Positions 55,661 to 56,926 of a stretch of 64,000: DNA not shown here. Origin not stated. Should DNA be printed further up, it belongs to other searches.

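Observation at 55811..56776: Radical-SAM paralog pair flanking the cassette; the second copy (63151-64000+) has a Cx6Cx3C spacing and has lost C-terminal cysteines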

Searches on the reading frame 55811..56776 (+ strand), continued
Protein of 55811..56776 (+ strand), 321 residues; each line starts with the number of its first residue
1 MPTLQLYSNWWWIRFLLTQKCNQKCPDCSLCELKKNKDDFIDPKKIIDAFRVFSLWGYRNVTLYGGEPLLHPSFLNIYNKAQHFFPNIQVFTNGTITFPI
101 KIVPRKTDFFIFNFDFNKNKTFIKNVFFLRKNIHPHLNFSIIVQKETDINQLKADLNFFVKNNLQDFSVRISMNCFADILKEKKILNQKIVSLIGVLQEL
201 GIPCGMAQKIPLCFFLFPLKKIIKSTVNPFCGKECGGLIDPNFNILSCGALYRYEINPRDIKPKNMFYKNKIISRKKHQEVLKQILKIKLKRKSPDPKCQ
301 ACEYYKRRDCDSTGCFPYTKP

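Call 45: fold_search(model_id=the predicted structure, library=pdb)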
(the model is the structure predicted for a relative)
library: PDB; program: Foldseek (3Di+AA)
matches with E <= 10: 1486; with E <= 0.001: 62
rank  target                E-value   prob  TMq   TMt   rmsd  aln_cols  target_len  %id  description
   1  5v1t_A                5.2e-09  1.00  0.65  0.50   5.9       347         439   16  Crystal structure of Streptococcus suis SuiB bound to precursor peptide SuiA (released 2017-08-30)
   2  6efn                  6.2e-09  1.00  0.56  0.49   5.4       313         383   16  Structure of a RiPP maturase, SkfB (released 2018-10-24)
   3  5v1s_A                7.0e-09  1.00  0.65  0.53   6.4       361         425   17  Crystal structure of Streptococcus suis SuiB bound to S-adenosylmethionine (released 2017-08-30)
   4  5v1q_B                7.5e-09  1.00  0.64  0.50   7.2       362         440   16  Crystal structure of Streptococcus suis SuiB (released 2017-08-30)
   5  5v1q_A                1.5e-08  1.00  0.58  0.46   5.3       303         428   16  Crystal structure of Streptococcus suis SuiB (released 2017-08-30)
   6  7vob                  1.3e-07  1.00  0.56  0.57   5.7       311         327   16  The crystal structure of a Radical SAM Enzyme BlsE involved in the Biosynthesis of Blasticidin S (released 2022-05-04)
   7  5v1s_B                1.6e-07  1.00  0.58  0.46   5.1       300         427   17  Crystal structure of Streptococcus suis SuiB bound to S-adenosylmethionine (released 2017-08-30)
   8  9dfw_B                1.6e-07  1.00  0.48  0.53   7.6       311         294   15  X-ray crystal structure of an engineered Viperin-like enzyme from T. virens with bound CTP and SAM (released 2025-02-12)
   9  6q2p_B                2.0e-07  1.00  0.50  0.56   5.8       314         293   15  Crystal structure of mouse viperin bound to cytidine triphosphate and S-adenosylhomocysteine (released 2020-01-22)
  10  9dfw_C                2.3e-07  1.00  0.48  0.54   8.0       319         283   16  X-ray crystal structure of an engineered Viperin-like enzyme from T. virens with bound CTP and SAM (released 2025-02-12)
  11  6q2p_A                2.9e-07  1.00  0.49  0.55   6.8       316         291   15  Crystal structure of mouse viperin bound to cytidine triphosphate and S-adenosylhomocysteine (released 2020-01-22)
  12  8ai1_A                3.9e-07  1.00  0.46  0.48   8.9       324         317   16  Crystal structure of radical SAM epimerase EpeE from Bacillus subtilis with [4Fe-4S] clusters and S-adenosyl-L-homocys (released 2024-01-10)
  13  9dgw_B                5.0e-07  1.00  0.46  0.53   6.1       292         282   14  X-ray crystal structure of the Viperin-like enzyme from T. virens with bound CTP and SAM (released 2025-02-12)
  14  9dgw_C                5.3e-07  1.00  0.43  0.51   7.0       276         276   16  X-ray crystal structure of the Viperin-like enzyme from T. virens with bound CTP and SAM (released 2025-02-12)
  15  9dfw_A                5.6e-07  1.00  0.47  0.54   7.6       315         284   15  X-ray crystal structure of an engineered Viperin-like enzyme from T. virens with bound CTP and SAM (released 2025-02-12)
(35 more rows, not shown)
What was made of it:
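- On Radical SAM superfamily (PF04055): Foldseek matches radical SAM structures at prob 1.0 (call 45).
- On SPASM-domain subfamily (PF13186 / TIGR04085): SuiB, SkfB, anSME, CteB and PqqE are among the top hits, with alignments of 300-360 columns (call 45).
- Closest known: SPASM/twitch-domain radical SAM peptide- and protein-modifying enzymes. Same: These are the best structural matches of the rSAM2 model (Foldseek prob 1.0, TM 0.56-0.65, call 45).
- The best structural matches are peptide- and protein-modifying SPASM or twitch enzymes: SuiB, SkfB, anSME, CteB, PqqE (call 45).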

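Call 47: find_encoding_contigs(protein=P0015, flank=8000, max_places=3)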
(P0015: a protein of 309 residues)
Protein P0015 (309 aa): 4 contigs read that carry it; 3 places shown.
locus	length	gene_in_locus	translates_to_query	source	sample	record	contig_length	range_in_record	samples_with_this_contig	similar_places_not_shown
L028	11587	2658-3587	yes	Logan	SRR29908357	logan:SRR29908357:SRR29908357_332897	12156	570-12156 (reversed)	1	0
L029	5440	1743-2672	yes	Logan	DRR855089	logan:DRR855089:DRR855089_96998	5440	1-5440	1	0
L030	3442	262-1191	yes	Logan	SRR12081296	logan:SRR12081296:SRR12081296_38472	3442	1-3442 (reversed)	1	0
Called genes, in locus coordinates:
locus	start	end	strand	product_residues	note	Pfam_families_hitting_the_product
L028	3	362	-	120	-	?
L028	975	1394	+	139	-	-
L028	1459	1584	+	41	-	-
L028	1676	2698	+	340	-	PF04055:Radical_SAM, PF13186:SPASM (weak)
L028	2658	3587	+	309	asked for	PF04055:Radical_SAM, PF13353:Fer4_12 (faint)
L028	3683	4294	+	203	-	PF01470:Peptidase_C15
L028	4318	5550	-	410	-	PF04055:Radical_SAM, PF13353:Fer4_12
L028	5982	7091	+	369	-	PF13280:WYL (weak), PF25583:WCX (weak)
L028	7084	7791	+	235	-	-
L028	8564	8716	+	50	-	-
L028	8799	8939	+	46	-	-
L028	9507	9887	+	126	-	PF06803:DUF1232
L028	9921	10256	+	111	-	-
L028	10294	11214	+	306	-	PF04286:DUF445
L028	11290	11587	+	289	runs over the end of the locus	?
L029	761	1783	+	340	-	PF04055:Radical_SAM, PF13186:SPASM (weak)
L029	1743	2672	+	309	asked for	PF04055:Radical_SAM, PF13353:Fer4_12 (faint)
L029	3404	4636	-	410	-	PF04055:Radical_SAM, PF13353:Fer4_12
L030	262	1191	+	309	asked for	PF04055:Radical_SAM, PF13353:Fer4_12 (faint)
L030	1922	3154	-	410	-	PF04055:Radical_SAM, PF13353:Fer4_12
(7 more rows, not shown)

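Call 48: find_encoding_contigs(protein=P0009, flank=8000, max_places=3)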
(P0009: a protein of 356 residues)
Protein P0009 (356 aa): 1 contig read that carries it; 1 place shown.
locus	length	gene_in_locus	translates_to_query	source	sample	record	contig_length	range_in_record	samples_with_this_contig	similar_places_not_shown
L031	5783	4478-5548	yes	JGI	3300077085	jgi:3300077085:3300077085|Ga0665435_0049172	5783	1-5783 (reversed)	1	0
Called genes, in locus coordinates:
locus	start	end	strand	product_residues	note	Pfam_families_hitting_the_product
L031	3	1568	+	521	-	?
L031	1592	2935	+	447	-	PF04055:Radical_SAM, PF13353:Fer4_12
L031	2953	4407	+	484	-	PF00082:Peptidase_S8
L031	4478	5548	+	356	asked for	PF04055:Radical_SAM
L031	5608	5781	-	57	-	?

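Call 55: find_related_loci(query=A4, collection=metagenome_contigs, flank=10000)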
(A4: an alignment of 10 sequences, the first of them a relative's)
Query A4 (331 aa) in metagenome_contigs; peptide patterns used: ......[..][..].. (x = any residue, [..] = any of these).
600 stretches matched a pattern (row limit reached: there are more); 178 encode a relative of the query (tblastn E <= 1e-3); the best 80 are kept; 80 distinct loci.
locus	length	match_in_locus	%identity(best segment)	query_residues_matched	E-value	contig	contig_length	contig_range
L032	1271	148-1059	31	31-327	3e-35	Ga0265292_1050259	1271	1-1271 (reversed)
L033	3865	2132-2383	44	31-114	1e-10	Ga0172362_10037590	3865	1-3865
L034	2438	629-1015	28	10-138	4e-10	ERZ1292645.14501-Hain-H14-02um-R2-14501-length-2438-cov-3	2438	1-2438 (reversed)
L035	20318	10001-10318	34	21-116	7e-10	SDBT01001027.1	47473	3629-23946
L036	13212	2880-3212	33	1-114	7e-10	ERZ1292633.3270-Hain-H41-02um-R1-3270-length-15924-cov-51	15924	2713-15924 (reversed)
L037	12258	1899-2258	29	12-134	9e-10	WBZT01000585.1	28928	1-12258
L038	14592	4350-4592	35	31-114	1e-9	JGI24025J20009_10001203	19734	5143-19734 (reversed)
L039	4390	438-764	27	8-114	2e-9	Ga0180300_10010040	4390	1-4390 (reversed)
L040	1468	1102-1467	29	30-151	1e-9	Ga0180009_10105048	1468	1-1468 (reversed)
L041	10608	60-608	24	37-199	4e-9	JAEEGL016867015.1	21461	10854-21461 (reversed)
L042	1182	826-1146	29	17-115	2e-9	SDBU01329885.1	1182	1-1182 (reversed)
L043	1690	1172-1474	34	10-114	3e-9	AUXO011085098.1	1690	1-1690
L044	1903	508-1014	27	21-190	4e-9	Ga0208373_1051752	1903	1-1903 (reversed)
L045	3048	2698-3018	30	11-114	5e-9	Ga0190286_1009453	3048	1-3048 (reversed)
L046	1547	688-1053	29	12-131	5e-9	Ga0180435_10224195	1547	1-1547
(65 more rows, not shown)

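Call 56: find_homologous_proteins(query=A4, max_evalue=1e-8)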
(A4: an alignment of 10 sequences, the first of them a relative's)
Query A4 (10 sequences) (331 aa, profile of the alignment): 100 proteins with E <= 1e-8 among 8000 candidates.
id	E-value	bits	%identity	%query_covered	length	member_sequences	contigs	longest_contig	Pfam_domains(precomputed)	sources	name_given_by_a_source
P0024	9.5e-113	395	28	70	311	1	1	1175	PF04055.28,PF13353.12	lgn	-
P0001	3.8e-102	360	100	100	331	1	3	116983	PF04055.28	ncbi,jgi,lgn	jgi:MoaA/NifB/PqqE/SkfB family radical SAM enzyme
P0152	1.2e-16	79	32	41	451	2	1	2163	PF13186.12,PF04055.28,PF13353.12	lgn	-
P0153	4.0e-14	71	34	25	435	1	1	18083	PF04055.28,PF13353.12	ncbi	-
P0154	4.7e-14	70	33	33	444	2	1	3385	PF13186.12,PF04055.28,PF13353.12,PF05402.19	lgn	-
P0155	1.2e-13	69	28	39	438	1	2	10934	PF13186.12,PF04055.28,PF13353.12,PF05402.19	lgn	-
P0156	1.4e-13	69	28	40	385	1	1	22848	PF04055.28,PF13353.12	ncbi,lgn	-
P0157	3.0e-13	68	32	28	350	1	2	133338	PF04055.28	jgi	jgi:radical SAM protein with 4Fe4S-binding SPASM domain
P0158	3.2e-13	68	23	53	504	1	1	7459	PF13186.12,PF04055.28,PF13353.12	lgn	-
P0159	4.9e-13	67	22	89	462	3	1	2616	PF13186.12,PF04055.28,PF13353.12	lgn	-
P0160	6.1e-13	67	21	89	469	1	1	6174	PF13186.12,PF04055.28,PF13353.12,PF05402.19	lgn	-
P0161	6.4e-13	67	31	25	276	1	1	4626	PF04055.28,PF13353.12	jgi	jgi:pyruvate-formate lyase-activating enzyme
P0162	2.0e-12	65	29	32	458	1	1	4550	PF13186.12,PF04055.28,PF13353.12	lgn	-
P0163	2.7e-12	65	32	26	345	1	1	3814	PF04055.28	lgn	-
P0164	3.7e-12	64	24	51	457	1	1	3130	PF13186.12,PF04055.28,PF13353.12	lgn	-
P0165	7.9e-12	63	30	32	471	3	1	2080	PF13186.12,PF04055.28,PF13353.12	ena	-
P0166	8.2e-12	63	34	31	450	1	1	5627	PF13186.12,PF04055.28,PF13353.12,PF05402.19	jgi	-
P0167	8.8e-12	63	24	89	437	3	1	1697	PF04055.28,PF13353.12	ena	-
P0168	1.0e-11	63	28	54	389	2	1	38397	PF04055.28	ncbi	-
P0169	1.6e-11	62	30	31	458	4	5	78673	PF13186.12,PF04055.28,PF13353.12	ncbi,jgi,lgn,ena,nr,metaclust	ncbi:MAG: radical SAM protein [Theionarchaea archaeon]|nr:MAG: hypothetical protein AYK19_03075 [The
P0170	1.9e-11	62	27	31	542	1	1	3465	PF13673.14,PF13186.12,PF04055.28,PF13353.12,PF00583.32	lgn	-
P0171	2.0e-11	62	30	31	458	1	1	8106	PF13186.12,PF04055.28,PF13353.12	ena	-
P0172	2.0e-11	62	33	26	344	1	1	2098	PF04055.28,PF13353.12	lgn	-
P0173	2.4e-11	62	23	89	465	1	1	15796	PF13186.12,PF04055.28,PF13353.12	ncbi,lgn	-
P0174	2.7e-11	61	34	25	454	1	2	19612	PF13186.12,PF04055.28,PF13353.12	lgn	-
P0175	3.3e-11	61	32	33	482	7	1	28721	PF13186.12,PF04055.28,PF13353.12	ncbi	-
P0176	3.4e-11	61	33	25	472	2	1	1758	PF13186.12,PF04055.28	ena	-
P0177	3.5e-11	61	23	90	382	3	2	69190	PF04055.28,PF13353.12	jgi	-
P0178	5.2e-11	60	32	30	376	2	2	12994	PF04055.28,PF13353.12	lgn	-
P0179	5.6e-11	60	28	50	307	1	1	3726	PF04055.28,PF06463.19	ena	-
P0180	6.3e-11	60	31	26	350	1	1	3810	PF04055.28,PF13353.12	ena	-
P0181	6.6e-11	60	31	31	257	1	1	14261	PF04055.28,PF13353.12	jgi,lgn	jgi:MoaA/NifB/PqqE/SkfB family radical SAM enzyme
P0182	7.1e-11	60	40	20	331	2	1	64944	PF04055.28,PF13353.12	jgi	-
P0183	9.1e-11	60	33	25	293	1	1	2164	PF04055.28,PF13353.12,PF06463.19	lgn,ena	-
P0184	1.0e-10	60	32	26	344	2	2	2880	PF04055.28,PF13353.12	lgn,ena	-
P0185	1.3e-10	59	29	28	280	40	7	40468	PF04055.28,PF13353.12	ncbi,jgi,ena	jgi:cyclic pyranopterin phosphate synthase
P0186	1.4e-10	59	27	52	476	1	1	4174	PF13186.12,PF04055.28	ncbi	-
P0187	1.4e-10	59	32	25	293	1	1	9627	PF04055.28,PF13353.12,PF06463.19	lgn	-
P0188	1.5e-10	59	26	56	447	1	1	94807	PF13186.12,PF04055.28,PF13353.12,PF05402.19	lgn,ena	-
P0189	1.9e-10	59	23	33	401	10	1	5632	PF04055.28,PF13353.12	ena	-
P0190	2.4e-10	58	29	31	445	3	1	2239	PF13186.12,PF04055.28,PF13353.12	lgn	-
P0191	2.5e-10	58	32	25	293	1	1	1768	PF04055.28,PF13353.12,PF06463.19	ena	-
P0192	2.5e-10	58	32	25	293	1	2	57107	PF04055.28,PF13353.12,PF06463.19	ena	-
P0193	2.6e-10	58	25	49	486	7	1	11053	PF13186.12,PF04055.28,PF13353.12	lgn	-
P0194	3.3e-10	58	35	26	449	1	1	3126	PF13186.12,PF04055.28,PF13353.12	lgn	-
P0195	3.3e-10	58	26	49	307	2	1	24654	PF04055.28,PF06463.19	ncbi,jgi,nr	ncbi:MAG: GTP 3',8-cyclase MoaA [Methanosarcinaceae archaeon]|nr:GTP 3',8-cyclase MoaA [Methanosarci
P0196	3.6e-10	58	31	25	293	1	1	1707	PF04055.28,PF13353.12,PF06463.19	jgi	jgi:cyclic pyranopterin phosphate synthase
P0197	4.2e-10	57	35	25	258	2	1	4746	PF04055.28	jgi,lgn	jgi:MoaA/NifB/PqqE/SkfB family radical SAM enzyme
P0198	5.0e-10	57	27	50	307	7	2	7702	PF04055.28,PF06463.19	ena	-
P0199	5.3e-10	57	31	32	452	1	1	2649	PF13186.12,PF04055.28,PF13353.12,PF05402.19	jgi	jgi:radical SAM protein with 4Fe4S-binding SPASM domain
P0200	5.5e-10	57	31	24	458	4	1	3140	PF13186.12,PF04055.28,PF13353.12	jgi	jgi:radical SAM protein with 4Fe4S-binding SPASM domain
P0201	5.5e-10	57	31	35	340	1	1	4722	PF13186.12,PF04055.28,PF13353.12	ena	-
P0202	6.5e-10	57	31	27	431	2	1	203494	PF04055.28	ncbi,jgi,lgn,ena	ncbi:MAG: radical SAM protein [Candidatus Omnitrophota bacterium]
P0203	6.5e-10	57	33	25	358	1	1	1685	PF04055.28,PF13353.12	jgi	jgi:radical SAM protein with 4Fe4S-binding SPASM domain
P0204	6.9e-10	57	38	24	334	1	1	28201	PF04055.28,PF13353.12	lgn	-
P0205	7.7e-10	57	31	25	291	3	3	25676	PF04055.28,PF13353.12,PF06463.19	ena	-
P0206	8.0e-10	57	31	36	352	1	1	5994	PF13186.12,PF04055.28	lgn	-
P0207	8.0e-10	57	23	90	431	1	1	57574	PF13186.12,PF04055.28,PF13353.12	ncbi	-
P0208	8.2e-10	57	34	24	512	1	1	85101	PF13186.12,PF04055.28,PF13353.12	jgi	-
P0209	9.3e-10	56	27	59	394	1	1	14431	PF13186.12,PF04055.28,PF13353.12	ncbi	ncbi:radical SAM protein [Candidatus Latescibacterota bacterium]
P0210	9.4e-10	56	31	25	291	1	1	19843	PF04055.28,PF13353.12,PF06463.19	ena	-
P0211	9.6e-10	56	24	26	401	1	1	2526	PF04055.28,PF13353.12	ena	-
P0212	9.8e-10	56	27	24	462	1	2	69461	PF13186.12,PF04055.28,PF13353.12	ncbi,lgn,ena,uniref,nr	ncbi:radical SAM/SPASM domain-containing protein [Methanothermococcus sp.]|uniref:radical SAM/SPASM 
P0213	1.0e-9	56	34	46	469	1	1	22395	PF04055.28,PF13353.12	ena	-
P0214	1.2e-9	56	41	15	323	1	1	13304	PF04055.28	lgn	-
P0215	1.2e-9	56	32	27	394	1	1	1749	PF13186.12,PF04055.28,PF13353.12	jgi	-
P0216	1.2e-9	56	36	24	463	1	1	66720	PF04055.28,PF13353.12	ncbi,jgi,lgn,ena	-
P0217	1.2e-9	56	31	25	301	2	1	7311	PF04055.28,PF13353.12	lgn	-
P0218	1.3e-9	56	38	24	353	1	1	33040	PF04055.28,PF13353.12,PF05402.19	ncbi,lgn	-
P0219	1.3e-9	56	23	88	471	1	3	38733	PF13186.12,PF04055.28,PF13353.12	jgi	-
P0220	1.4e-9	56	26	25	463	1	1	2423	PF13186.12,PF04055.28,PF13353.12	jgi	jgi:Fe-coproporphyrin III synthase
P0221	1.8e-9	55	32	27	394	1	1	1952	PF13186.12,PF04055.28,PF13353.12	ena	-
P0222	1.8e-9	55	33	25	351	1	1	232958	PF04055.28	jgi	-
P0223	2.0e-9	55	32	26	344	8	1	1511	PF04055.28,PF13353.12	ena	-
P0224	2.0e-9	55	30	33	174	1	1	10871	PF04055.28,PF13353.12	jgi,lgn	-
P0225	2.3e-9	55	31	27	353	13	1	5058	PF13186.12,PF04055.28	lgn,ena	-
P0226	2.5e-9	55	29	27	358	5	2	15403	PF04055.28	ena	-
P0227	2.6e-9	55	28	25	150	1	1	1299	PF04055.28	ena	-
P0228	2.8e-9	55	29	27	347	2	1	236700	PF04055.28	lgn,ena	-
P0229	3.5e-9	54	35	25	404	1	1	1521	PF13186.12,PF04055.28,PF13353.12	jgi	jgi:radical SAM protein with 4Fe4S-binding SPASM domain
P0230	3.5e-9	54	34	25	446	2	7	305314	PF04055.28,PF13353.12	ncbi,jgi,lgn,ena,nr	ncbi:MAG TPA: radical SAM protein [Methanofastidiosum sp.]|nr:radical SAM protein [Methanofastidiosu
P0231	3.5e-9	54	26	62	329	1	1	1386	PF04055.28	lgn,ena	-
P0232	3.6e-9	54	27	36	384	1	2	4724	PF13186.12,PF04055.28,PF13353.12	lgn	-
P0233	3.7e-9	54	30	31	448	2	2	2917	PF13186.12,PF04055.28,PF13353.12,PF05402.19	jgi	-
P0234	4.2e-9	54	32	26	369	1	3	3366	PF13186.12,PF04055.28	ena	-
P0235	4.8e-9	54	25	56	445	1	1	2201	PF04055.28,PF13353.12,PF05402.19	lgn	-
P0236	5.0e-9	54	31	31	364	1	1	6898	PF04055.28,PF13353.12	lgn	-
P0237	5.0e-9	54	32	31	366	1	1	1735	PF04055.28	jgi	jgi:radical SAM protein with 4Fe4S-binding SPASM domain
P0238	5.7e-9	54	31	25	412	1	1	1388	PF04055.28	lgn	-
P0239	5.9e-9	54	32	24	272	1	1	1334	PF13186.12,PF04055.28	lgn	-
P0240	6.1e-9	54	28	25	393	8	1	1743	PF04055.28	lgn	-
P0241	6.3e-9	54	27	32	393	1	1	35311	PF04055.28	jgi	jgi:MoaA/NifB/PqqE/SkfB family radical SAM enzyme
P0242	6.5e-9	54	23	39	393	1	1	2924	PF04055.28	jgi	jgi:MoaA/NifB/PqqE/SkfB family radical SAM enzyme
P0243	6.8e-9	54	25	62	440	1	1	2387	PF13186.12,PF04055.28,PF13353.12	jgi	jgi:radical SAM protein with 4Fe4S-binding SPASM domain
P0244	7.0e-9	53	31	26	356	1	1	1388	PF13186.12,PF04055.28,PF13353.12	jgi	jgi:radical SAM protein with 4Fe4S-binding SPASM domain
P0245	7.1e-9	53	36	11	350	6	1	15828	PF13186.12,PF04055.28,PF13353.12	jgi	jgi:MoaA/NifB/PqqE/SkfB family radical SAM enzyme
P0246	8.1e-9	53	35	25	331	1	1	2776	PF13186.12,PF04055.28,PF13353.12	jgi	jgi:radical SAM protein with 4Fe4S-binding SPASM domain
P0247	8.7e-9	53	27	42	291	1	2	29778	PF04055.28,PF13353.12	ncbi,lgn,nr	ncbi:MAG: radical SAM protein [Chlorobiaceae bacterium]|nr:radical SAM protein [Chlorobiaceae bacter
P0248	8.8e-9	53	36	26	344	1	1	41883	PF04055.28,PF13353.12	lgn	-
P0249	9.6e-9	53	35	24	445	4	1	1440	PF13186.12,PF04055.28,PF13353.12,PF05402.19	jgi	-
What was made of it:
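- Tried and rejected: A profile search of the 5.8-billion-protein index was likewise swamped (call 56).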

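Call 58: search_solved_structures(query=P0001, max_evalue=0.01, show_alignments=4)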
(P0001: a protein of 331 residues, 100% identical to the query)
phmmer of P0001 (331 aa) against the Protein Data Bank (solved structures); distinct sequences matched with E-value up to 0.01: 7.
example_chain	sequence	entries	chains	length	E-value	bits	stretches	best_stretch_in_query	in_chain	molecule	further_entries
6b4c_A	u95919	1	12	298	0.00019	24.2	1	33-117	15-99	Viperin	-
7n7i_A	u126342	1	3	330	0.0002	24.1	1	33-117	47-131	Viperin-like enzyme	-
9dgw_A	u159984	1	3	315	0.00021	24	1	33-117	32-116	Radical SAM core domain-containing protein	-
9dfw_A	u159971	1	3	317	0.00021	24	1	33-117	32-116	Radical SAM core domain-containing protein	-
9dfu_A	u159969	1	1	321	0.0015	21.2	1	33-122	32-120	Radical SAM core domain-containing protein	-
9dfn_A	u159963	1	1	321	0.0029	20.2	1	35-122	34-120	Radical SAM core domain-containing protein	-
1tv7_A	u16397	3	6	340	0.0056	19.3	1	30-197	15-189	Molybdenum cofactor biosynthesis protein A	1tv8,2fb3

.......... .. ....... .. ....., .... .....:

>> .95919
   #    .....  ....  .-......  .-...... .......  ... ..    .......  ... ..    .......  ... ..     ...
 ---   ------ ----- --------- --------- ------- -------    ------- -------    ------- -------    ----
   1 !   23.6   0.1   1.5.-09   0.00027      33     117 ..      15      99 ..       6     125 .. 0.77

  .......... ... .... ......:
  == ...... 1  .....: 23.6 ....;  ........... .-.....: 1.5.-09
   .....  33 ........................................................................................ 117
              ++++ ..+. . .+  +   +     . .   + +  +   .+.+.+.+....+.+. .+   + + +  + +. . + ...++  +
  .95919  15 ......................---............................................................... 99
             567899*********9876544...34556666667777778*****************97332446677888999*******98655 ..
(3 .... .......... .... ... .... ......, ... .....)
